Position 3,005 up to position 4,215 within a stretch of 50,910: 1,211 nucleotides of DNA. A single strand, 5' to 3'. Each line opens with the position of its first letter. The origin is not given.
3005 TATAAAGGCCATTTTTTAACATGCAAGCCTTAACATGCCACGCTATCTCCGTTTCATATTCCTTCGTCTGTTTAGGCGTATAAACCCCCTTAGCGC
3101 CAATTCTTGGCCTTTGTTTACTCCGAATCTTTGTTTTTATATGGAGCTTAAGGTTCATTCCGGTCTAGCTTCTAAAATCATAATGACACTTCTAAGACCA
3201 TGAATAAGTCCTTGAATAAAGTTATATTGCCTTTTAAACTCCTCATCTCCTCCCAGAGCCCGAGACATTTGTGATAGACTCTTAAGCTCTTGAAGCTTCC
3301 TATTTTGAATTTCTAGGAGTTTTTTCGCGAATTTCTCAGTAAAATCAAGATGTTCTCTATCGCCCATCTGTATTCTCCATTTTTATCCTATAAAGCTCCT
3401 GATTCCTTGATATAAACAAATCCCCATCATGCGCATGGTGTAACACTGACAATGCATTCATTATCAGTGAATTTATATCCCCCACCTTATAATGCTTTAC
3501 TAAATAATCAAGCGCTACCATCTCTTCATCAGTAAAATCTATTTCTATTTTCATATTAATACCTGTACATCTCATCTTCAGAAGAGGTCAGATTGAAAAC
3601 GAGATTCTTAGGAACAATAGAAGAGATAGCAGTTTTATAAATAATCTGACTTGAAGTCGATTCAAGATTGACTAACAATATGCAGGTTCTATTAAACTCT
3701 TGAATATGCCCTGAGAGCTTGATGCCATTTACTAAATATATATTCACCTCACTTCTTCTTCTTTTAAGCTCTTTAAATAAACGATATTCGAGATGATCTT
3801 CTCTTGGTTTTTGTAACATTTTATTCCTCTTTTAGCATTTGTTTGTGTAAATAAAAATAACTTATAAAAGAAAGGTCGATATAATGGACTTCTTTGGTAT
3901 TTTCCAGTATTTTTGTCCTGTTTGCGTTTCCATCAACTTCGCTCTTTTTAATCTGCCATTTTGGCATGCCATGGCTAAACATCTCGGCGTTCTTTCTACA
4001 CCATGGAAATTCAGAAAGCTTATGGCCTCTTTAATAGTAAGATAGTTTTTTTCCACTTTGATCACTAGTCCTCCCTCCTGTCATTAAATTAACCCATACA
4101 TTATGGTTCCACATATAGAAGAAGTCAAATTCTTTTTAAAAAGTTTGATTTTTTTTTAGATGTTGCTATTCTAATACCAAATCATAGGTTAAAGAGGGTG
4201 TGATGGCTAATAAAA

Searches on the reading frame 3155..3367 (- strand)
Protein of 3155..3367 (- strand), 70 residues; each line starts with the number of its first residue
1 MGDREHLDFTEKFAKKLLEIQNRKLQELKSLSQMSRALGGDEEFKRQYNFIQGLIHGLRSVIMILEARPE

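Call 3: search_protein_families(library=pfam, proteins=[window:3155-3367:-], max_evalue=0.01)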
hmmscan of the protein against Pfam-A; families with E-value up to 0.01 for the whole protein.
window:3155-3367:- (70 aa): 0 families

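Call 5: search_protein_families(library=phrogs, proteins=[window:3155-3367:-], max_evalue=0.001)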
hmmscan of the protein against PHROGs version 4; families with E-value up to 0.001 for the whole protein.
window:3155-3367:- (70 aa): 0 families
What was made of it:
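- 3155..3367 (-): orf70, unknown function. Overlaps orf65 and rusA by a few bases. No family hit (calls 3, 5).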

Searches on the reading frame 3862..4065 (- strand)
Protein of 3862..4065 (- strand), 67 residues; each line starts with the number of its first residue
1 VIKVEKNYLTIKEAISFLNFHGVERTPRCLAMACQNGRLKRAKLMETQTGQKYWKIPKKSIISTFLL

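Call 3: search_protein_families(library=pfam, proteins=[window:3862-4065:-], max_evalue=0.01)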
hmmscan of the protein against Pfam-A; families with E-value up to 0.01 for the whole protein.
window:3862-4065:- (67 aa): 0 families

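Call 5: search_protein_families(library=phrogs, proteins=[window:3862-4065:-], max_evalue=0.001)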
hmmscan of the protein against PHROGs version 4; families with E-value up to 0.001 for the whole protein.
window:3862-4065:- (67 aa): 0 families

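Call 73: search_solved_structures(query=window:3862-4065:-, max_evalue=10)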
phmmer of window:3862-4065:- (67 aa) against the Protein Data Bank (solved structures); distinct sequences matched with E-value up to 10: 0.
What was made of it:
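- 3862..4065 (-): orf67, first gene of the operon. GTG start preceded by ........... Predicted beta-H-H-beta-beta-H fold, possibly winged-helix. No Pfam or PDB sequence hit (calls 3, 73).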

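Call 94: predict_structure(protein=window:3862-4065:-)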
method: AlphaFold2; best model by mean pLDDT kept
length: 67 residues; sequences in the alignment: 1
mean_pLDDT: 83.3   pTM: 0.64
mean pLDDT of the five models: 83.3, 81.3, 81.2, 80.1, 78.8
residues with pLDDT >= 90: 7; 70-90: 53; 50-70: 4; < 50: 3
segments of 3 or more residues with pLDDT < 50: 1-3
pLDDT, mean of each block of 10 residues (from residue 1): 63 89 88 87 88 87 80
secondary structure, 60 per line:
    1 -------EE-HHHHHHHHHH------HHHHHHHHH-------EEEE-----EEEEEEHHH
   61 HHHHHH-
elements in order: H11-20 H27-35 E43-46 E52-57 H58-66
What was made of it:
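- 3862..4065 (-): AF2 single-sequence pLDDT 83 (call 94).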

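Call 96: fold_search(model_id=the predicted structure, library=pdb)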
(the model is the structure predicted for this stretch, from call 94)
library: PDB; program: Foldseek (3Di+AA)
matches with E <= 10: 692; with E <= 0.001: 0
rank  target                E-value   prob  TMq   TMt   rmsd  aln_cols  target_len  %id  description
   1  6xjf_B                1.1e-01  0.72  0.44  0.32   5.9        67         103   21  X-ray crystal structure of Pyrococcus furiosus general transcription factor TFE-alpha (SeMet labeled protein) (released 2020-07-08)
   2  8zp5_B                2.5e-01  0.66  0.48  0.13   5.0        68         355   10  Cryo-EM structure of origin recognition complex (Orc5 basic patch mutations) with ARS1 DNA bound (released 2025-04-16)
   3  7nvs_W                2.7e-01  0.23  0.33  0.16   7.2        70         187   10  RNA polymerase II core pre-initiation complex with closed promoter DNA in proximal position (released 2021-05-05)
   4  6abq_A                3.5e-01  0.54  0.42  0.30   4.9        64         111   12  Crystal structure of transcription factor from Listeria monocytogenes (released 2019-06-05)
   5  5zr1_B                4.0e-01  0.57  0.48  0.12   4.6        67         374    9  Saccharomyces Cerevisiae Origin Recognition Complex Bound to a 72-bp Origin DNA containing ACS and B1 element (released 2018-07-11)
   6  7dvt                  4.2e-01  0.33  0.39  0.23   5.3        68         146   13  Crystal structure of heme sensor protein PefR in complex with heme and carbon monoxide (released 2021-09-29)
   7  4esb                  4.5e-01  0.47  0.45  0.33   5.1        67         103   21  Crystal structure of PadR-like transcriptional regulator (BC4206) from Bacillus cereus strain ATCC 14579 (released 2012-12-05)
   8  7dvu                  4.8e-01  0.35  0.40  0.24   5.4        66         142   14  Crystal structure of heme sensor protein PefR in complex with heme and cyanide (released 2021-09-29)
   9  2co5_A                5.5e-01  0.41  0.45  0.37   4.7        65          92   14  F93 FROM STIV, a winged-helix DNA-binding protein (released 2006-05-31)
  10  2fu4_A                5.8e-01  0.60  0.49  0.43   4.4        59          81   12  Crystal Structure of the DNA binding domain of E.coli FUR (Ferric Uptake Regulator) (released 2006-05-16)
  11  8zp4_B                5.8e-01  0.41  0.45  0.12   5.3        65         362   12  Cryo-EM structure of origin recognition complex (Orc1 to 5) with ARS1 DNA bound (released 2025-04-16)
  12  8zpk_B                6.6e-01  0.41  0.48  0.12   5.1        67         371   10  Cryo-EM structure of origin recognition complex (Orc6 with residues 1 to 270 deleted) with ARS1 DNA bound (released 2025-04-16)
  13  5xoh                  7.0e-01  0.30  0.41  0.11   4.5        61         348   15  Crystal structure of bergaptol o-methyltransferase complex (released 2018-05-23)
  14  7dvr                  7.5e-01  0.23  0.39  0.23   5.4        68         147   13  Crystal structure of heme sensor protein PefR from Streptococcus agalactiae in complex with heme (released 2021-09-29)
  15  9pr4_C                7.5e-01  0.16  0.25  0.13   6.2        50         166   20  In Situ Structure of the Human Mitochondrial Large Subunit 39S in Complex with TACO1 (released 2026-02-18)
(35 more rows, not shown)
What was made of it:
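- Tried and rejected: Family, PDB-sequence and fold searches were all negative or non-significant (calls 3, 73, 96).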
